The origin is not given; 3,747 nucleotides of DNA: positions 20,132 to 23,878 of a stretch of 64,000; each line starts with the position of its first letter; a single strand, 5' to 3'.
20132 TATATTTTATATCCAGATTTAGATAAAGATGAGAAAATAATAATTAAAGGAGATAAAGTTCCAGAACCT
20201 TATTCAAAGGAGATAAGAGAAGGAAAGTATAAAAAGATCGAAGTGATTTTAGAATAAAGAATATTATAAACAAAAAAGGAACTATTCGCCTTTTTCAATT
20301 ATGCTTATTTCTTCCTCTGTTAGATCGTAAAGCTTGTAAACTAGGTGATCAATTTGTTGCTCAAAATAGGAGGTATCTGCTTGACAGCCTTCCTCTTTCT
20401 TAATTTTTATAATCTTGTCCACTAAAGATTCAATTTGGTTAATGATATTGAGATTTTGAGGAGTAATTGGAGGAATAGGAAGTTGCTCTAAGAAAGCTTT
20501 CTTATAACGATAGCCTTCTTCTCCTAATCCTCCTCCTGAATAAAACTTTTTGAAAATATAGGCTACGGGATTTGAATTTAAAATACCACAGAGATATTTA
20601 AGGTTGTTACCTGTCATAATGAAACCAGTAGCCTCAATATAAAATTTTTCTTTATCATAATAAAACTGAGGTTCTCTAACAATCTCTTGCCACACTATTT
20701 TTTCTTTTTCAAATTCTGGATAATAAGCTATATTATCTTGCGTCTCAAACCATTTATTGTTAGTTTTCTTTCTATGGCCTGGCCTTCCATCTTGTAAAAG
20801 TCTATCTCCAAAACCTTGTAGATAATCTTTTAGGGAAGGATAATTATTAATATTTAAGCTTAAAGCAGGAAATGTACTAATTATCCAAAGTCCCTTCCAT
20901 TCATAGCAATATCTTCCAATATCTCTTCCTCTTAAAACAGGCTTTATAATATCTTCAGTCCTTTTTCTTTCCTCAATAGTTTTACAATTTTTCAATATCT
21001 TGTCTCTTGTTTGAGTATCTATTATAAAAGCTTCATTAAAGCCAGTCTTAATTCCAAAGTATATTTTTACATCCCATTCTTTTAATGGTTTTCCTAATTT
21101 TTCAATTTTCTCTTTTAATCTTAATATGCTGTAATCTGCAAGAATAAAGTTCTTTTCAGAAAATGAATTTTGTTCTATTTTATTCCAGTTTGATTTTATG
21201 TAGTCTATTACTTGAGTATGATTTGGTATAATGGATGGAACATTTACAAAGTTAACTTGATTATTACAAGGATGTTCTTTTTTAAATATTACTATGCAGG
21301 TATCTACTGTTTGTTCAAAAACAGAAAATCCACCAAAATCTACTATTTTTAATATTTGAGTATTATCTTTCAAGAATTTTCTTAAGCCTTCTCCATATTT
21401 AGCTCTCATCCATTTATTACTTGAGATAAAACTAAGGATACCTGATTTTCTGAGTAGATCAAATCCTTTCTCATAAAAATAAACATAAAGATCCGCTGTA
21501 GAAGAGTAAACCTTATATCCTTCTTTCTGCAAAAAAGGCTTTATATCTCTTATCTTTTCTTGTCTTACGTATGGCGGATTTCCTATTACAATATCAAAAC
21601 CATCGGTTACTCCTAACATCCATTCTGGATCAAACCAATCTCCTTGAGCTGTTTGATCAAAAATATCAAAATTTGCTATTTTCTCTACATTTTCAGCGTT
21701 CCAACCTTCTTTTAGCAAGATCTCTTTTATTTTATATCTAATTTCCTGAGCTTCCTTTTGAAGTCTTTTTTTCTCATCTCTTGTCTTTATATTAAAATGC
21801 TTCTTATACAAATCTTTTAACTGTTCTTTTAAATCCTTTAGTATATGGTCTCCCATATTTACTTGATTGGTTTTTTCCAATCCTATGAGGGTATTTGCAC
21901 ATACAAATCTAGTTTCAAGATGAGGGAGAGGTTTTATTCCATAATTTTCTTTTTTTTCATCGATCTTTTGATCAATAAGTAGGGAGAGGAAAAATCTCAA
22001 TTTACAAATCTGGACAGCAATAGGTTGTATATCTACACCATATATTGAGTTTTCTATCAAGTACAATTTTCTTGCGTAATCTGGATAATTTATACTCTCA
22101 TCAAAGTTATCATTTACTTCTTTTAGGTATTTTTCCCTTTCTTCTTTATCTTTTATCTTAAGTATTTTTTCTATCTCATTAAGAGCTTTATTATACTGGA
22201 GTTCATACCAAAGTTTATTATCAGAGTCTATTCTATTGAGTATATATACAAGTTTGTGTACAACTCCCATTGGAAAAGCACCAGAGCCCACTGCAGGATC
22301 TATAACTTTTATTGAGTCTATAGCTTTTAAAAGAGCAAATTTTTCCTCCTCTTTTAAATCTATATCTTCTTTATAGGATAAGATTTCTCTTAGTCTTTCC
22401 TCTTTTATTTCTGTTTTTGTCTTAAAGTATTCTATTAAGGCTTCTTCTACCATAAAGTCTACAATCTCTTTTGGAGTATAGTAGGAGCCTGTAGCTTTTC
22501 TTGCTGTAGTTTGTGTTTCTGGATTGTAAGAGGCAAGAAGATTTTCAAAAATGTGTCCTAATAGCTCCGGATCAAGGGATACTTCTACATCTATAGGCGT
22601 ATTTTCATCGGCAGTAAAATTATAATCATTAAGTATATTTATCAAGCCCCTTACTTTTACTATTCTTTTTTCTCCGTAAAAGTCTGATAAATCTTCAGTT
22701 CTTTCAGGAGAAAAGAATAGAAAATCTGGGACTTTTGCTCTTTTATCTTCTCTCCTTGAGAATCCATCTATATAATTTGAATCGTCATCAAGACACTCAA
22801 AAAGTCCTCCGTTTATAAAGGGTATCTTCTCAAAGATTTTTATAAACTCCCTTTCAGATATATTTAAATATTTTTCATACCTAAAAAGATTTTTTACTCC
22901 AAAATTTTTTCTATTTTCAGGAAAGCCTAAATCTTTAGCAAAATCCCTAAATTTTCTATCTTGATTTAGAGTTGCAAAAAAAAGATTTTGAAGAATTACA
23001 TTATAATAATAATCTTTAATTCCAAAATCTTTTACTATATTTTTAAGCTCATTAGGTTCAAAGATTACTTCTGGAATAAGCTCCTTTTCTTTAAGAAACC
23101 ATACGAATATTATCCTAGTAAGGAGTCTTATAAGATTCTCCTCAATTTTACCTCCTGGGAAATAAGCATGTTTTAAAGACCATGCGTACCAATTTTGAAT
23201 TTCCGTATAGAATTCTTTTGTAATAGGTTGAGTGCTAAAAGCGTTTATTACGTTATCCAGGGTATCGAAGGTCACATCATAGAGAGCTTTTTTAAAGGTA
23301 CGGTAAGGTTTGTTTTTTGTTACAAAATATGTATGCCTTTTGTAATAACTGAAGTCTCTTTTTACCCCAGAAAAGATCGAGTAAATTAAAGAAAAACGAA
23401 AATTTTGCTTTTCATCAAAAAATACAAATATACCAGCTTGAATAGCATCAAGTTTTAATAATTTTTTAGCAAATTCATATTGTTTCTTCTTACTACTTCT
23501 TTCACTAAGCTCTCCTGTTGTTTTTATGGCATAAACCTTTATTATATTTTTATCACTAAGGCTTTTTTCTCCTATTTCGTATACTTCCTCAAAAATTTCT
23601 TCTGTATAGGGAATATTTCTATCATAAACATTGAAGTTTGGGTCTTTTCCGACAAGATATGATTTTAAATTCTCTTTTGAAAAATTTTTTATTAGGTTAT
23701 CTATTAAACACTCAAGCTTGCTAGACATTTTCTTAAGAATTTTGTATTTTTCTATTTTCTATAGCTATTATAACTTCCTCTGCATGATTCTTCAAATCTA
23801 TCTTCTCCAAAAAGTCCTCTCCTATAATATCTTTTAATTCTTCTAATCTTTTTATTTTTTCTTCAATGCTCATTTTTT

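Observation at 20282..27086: Two-gene PLD-nuclease/SNF2-helicase plus Eco57I-family MTase module (split Type ISP-like or minimal DISARM-like)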

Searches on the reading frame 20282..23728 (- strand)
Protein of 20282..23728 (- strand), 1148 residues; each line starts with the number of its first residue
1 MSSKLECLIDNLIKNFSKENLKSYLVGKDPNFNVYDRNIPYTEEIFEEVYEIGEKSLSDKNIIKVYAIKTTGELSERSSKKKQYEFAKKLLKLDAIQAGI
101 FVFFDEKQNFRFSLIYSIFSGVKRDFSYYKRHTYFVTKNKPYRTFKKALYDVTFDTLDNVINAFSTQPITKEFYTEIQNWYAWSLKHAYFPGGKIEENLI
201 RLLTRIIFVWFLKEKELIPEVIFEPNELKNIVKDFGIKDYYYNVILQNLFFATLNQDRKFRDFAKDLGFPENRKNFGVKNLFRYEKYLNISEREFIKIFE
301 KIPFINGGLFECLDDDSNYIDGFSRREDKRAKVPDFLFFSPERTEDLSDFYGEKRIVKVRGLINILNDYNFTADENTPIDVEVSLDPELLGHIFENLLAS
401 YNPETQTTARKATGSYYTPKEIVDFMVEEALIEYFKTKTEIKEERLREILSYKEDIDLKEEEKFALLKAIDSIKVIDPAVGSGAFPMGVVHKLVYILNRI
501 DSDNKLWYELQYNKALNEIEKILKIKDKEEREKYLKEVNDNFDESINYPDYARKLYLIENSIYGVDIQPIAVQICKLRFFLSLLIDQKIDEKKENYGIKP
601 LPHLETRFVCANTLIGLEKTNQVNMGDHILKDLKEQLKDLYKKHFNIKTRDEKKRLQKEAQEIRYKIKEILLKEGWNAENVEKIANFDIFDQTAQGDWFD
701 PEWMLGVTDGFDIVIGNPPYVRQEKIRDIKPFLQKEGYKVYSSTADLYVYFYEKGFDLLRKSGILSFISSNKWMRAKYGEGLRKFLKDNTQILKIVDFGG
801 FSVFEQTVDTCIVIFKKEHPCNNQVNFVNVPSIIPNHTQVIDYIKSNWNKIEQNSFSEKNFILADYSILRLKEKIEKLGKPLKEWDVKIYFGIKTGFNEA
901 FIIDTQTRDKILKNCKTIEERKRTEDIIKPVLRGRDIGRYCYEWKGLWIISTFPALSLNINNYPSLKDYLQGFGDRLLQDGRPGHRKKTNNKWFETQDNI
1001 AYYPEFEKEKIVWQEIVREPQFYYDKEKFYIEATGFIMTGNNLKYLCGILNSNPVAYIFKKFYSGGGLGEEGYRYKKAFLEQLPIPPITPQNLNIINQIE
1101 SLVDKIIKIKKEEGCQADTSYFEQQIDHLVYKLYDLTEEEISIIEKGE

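Call 3: search_protein_families(library=pfam, proteins=[window:20282-23728:-], max_evalue=0.01)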
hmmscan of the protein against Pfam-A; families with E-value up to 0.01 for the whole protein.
window:20282-23728:- (1148 aa): 5 families
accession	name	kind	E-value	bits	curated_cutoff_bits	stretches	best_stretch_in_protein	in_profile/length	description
PF07669.17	Eco57I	-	1.7e-44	152.3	25.3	1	560-804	1-171/171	Eco57I restriction-modification methylase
PF02384.22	N6_Mtase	-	5e-14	52.8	20.4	2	697-853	118-270/311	N-6 DNA Methylase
PF12950.13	TaqI_C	-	9.4e-14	52.1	26.5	1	929-1085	1-118/118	TaqI-like C-terminal specificity domain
PF20473.4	MmeI_Mtase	-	0.00015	21.5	27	1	463-772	11-201/259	MmeI, DNA-methyltransferase domain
PF16417.11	CNOT1_TTP_bind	-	0.0013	18.4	27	1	509-608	48-150/189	CCR4-NOT transcription complex subunit 1 TTP binding domain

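Call 4: search_protein_families(library=padloc, proteins=[window:20282-23728:-], max_evalue=0.01)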
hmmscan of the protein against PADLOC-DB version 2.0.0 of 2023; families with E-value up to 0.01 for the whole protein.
window:20282-23728:- (1148 aa): 52 families (the best 25 are shown)
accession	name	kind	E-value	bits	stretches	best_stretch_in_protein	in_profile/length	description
PDLC03596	REase_MTase_IIG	-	3.2e-141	470.5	2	550-1146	580-1144/1148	Type IIG restriction enzyme-methyltransferase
PDLC03612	REase_MTase_IIG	-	4.9e-135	450.3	2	709-1147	805-1246/1247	Type IIG restriction enzyme-methyltransferase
PDLC03601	REase_MTase_IIG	-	3e-108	361.1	4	632-1113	597-1077/1110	Type IIG restriction enzyme-methyltransferase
PDLC03609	REase_MTase_IIG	-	1.4e-53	180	2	708-1105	555-949/1066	Type IIG restriction enzyme-methyltransferase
PDLC03313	MTase_II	-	5.5e-43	145.3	1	661-1146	103-561/563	Type II methyltransferase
PDLC03604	REase_MTase_IIG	-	2.5e-41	139.7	1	470-1142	387-1002/1011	Type IIG restriction enzyme-methyltransferase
PDLC03226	MTase_II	-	2.8e-29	100.2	2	687-821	106-238/579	Type II methyltransferase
PDLC02643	DrmMI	-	1.1e-27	94.3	2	405-673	547-763/1347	DrmMI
PDLC03629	REase_MTase_IIG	-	3.1e-27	92.8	2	708-1086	568-966/1182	Type IIG restriction enzyme-methyltransferase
PDLC03628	REase_MTase_IIG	-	1.9e-24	83.9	2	464-650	486-661/1100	Type IIG restriction enzyme-methyltransferase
PDLC03335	MTase_II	-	8.5e-23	78.8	1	658-1099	149-585/607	Type II methyltransferase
PDLC02521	PglX|PglXI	-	1.2e-21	74.4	2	708-905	479-680/1174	PglX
PDLC03348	MTase_II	-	8.3e-21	72.2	2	1008-1144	582-708/727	Type II methyltransferase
PDLC03250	MTase_II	-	5.7e-19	66.3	1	710-1145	340-769/775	Type II methyltransferase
PDLC02525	PglX|PglXI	-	7.2e-19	65.9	2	707-830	452-576/607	PglX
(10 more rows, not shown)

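Call 7: search_protein_families(library=ncbifam, proteins=[window:20282-23728:-], max_evalue=0.01)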
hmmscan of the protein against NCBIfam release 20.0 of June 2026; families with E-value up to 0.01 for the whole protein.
window:20282-23728:- (1148 aa): 6 families
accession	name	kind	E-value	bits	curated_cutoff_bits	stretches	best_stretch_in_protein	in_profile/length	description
NF033452.1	BREX_1_MTaseX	exception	1.8e-27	95.7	500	2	417-829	254-630/1210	BREX-1 system adenine-specific DNA-methyltransferase PglX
NF033455.1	BREX_6_MTaseX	exception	4.5e-16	57.6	900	1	709-825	553-669/1319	BREX-6 system adenine-specific DNA-methyltransferase PglX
NF033451.1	BREX_2_MTaseX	equivalog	3.7e-14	51.5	400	1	709-1106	357-786/1185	BREX-2 system adenine-specific DNA-methyltransferase PglX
TIGR02987.1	met_A_Alw26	exception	3e-12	46.1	353.5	2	1041-1144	415-501/523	Alw26I/Eco31I/Esp3I family type II restriction adenine-specific DNA-methyltransferase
TIGR03534.1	RF_mod_PrmC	equivalog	0.00051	19.6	199.1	1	688-731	139-177/253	peptide chain release factor N(5)-glutamine methyltransferase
TIGR00536.1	hemK_fam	subfamily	0.0025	16.9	115.5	1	691-729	167-201/286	HemK family protein methyltransferase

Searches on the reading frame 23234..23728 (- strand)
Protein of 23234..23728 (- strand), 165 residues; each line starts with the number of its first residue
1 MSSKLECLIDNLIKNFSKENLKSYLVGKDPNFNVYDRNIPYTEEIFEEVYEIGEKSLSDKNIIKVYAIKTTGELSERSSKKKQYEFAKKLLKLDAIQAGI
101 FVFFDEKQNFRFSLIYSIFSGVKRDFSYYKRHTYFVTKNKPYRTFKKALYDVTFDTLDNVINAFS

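Call 70: predict_structure(alignment_id=A4)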
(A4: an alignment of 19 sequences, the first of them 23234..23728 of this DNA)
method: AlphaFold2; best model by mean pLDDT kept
length: 165 residues; sequences in the alignment: 19
mean_pLDDT: 91.6   pTM: 0.87
mean pLDDT of the five models: 91.6, 91.5, 91.0, 90.7, 90.3
residues with pLDDT >= 90: 135; 70-90: 20; 50-70: 10; < 50: 0
segments of 3 or more residues with pLDDT < 50: none
pLDDT, mean of each block of 10 residues (from residue 1): 87 95 97 94 89 96 97 89 95 94 95 91 69 91 90 96 94
secondary structure, 60 per line:
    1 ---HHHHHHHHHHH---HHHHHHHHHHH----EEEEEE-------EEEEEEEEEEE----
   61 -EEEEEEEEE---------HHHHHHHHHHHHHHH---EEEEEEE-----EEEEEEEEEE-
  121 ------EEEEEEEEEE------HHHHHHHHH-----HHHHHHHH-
elements in order: H4-14 H18-28 E33-38 E46-56 E62-70 H80-94 E98-104 E110-119 E127-136 H143-151 H157-164

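Call 72: fold_search(model_id=the predicted structure, library=pdb)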
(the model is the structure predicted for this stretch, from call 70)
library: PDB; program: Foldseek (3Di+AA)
matches with E <= 10: 828; with E <= 0.001: 0
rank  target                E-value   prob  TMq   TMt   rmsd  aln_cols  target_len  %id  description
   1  5trc_B                2.6e-03  0.69  0.27  0.15   7.9       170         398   14  Crystal structure of phosphorylated AC3-AC5 domains of yeast acetyl-CoA carboxylase (released 2016-12-07)
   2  5cs4_B                4.3e-03  0.75  0.28  0.16   7.5       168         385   13  Crystal structure of domains AC3-AC5 of yeast acetyl-CoA carboxylase (released 2015-10-28)
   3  2eb0_A                5.5e-03  0.94  0.30  0.18   9.1       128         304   11  Crystal structure of Methanococcus jannaschii putative family II inorganic pyrophosphatase (released 2007-08-07)
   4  8hmy_D                1.6e-02  0.72  0.30  0.36  10.2       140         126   10  Cryo-EM structure of the human pre-catalytic TSEN/pre-tRNA complex (released 2023-04-19)
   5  3n7z_E                2.3e-02  0.30  0.21  0.12   9.2       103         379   13  Crystal structure of acetyltransferase from Bacillus anthracis (released 2010-06-16)
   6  7uxa_B                3.1e-02  0.75  0.33  0.39   9.3       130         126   10  Human tRNA Splicing Endonuclease Complex bound to pre-tRNA-ARG (released 2023-02-08)
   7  4rpa_A                3.7e-02  0.82  0.32  0.20   7.0       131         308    6  Crystal structure of inorganic pyrophosphatase from Staphylococcus aureus in complex with Mn2+ (released 2015-01-21)
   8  8hp0_A                3.9e-02  0.35  0.24  0.15  15.1       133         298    8  Crystal structure of meso-diaminopimelate dehydrogenase from Prevotella timonensis (released 2023-12-13)
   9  2qb6_A                3.9e-02  0.28  0.26  0.14  12.6       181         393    9  Saccharomyces cerevisiae cytosolic exopolyphosphatase, sulfate complex (released 2007-12-11)
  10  8pv1_Cf               3.9e-02  0.21  0.23  0.15  13.8       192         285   11  Chaetomium thermophilum pre-60S State 6 - pre-5S rotation - L1 intermediate - composite structure (released 2023-11-15)
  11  3wb9_A                4.2e-02  0.38  0.24  0.15  15.5       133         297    7  Crystal Structures of meso-diaminopimelate dehydrogenase from Symbiobacterium thermophilum (released 2014-03-26)
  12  9jt2_B                4.2e-02  0.28  0.25  0.13  11.9       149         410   10  substrate-bound NbaSPARDA complexes (released 2025-04-02)
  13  3n7z_A                4.4e-02  0.30  0.23  0.12   9.2       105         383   11  Crystal structure of acetyltransferase from Bacillus anthracis (released 2010-06-16)
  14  3cyg_B                4.4e-02  0.16  0.15  0.13  12.6       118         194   12  Crystal structure of an uncharacterized protein from Fervidobacterium nodosum Rt17-B1 (released 2008-05-13)
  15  3bio_A                4.7e-02  0.35  0.26  0.16  15.0       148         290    7  Crystal structure of oxidoreductase (Gfo/Idh/MocA family member) from Porphyromonas gingivalis W83 (released 2007-12-25)
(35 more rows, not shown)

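Call 86: search_protein_representatives(alignment_id=A4)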
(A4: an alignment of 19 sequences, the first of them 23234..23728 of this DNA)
Query: 19 sequences, 166 profile positions. Proteins with E-value up to 0.001 (for the whole library): 528; up to 1e-10: 363; up to 1e-30: 197. The best 150 are listed.
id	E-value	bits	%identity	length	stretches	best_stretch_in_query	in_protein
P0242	9.9e-55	201.6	-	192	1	5-165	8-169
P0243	2.5e-54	200.2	-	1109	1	3-166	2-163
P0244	6.4e-54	198.9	-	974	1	3-166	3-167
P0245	8.3e-53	195.3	-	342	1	5-166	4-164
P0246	4.6e-52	192.9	-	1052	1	3-166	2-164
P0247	5.8e-52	192.6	-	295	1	5-166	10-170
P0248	1.5e-51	191.2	-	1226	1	5-166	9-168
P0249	1.9e-51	190.9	-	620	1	3-166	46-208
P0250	5.5e-51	189.4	-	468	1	3-166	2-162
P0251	6.8e-51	189.1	-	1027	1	3-166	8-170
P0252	8.4e-51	188.8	-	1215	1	3-166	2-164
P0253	1.3e-50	188.1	-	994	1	5-166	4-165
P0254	1.6e-50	187.9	-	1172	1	3-166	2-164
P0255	2.6e-50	187.2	-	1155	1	3-166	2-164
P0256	2.7e-50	187.1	-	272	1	4-166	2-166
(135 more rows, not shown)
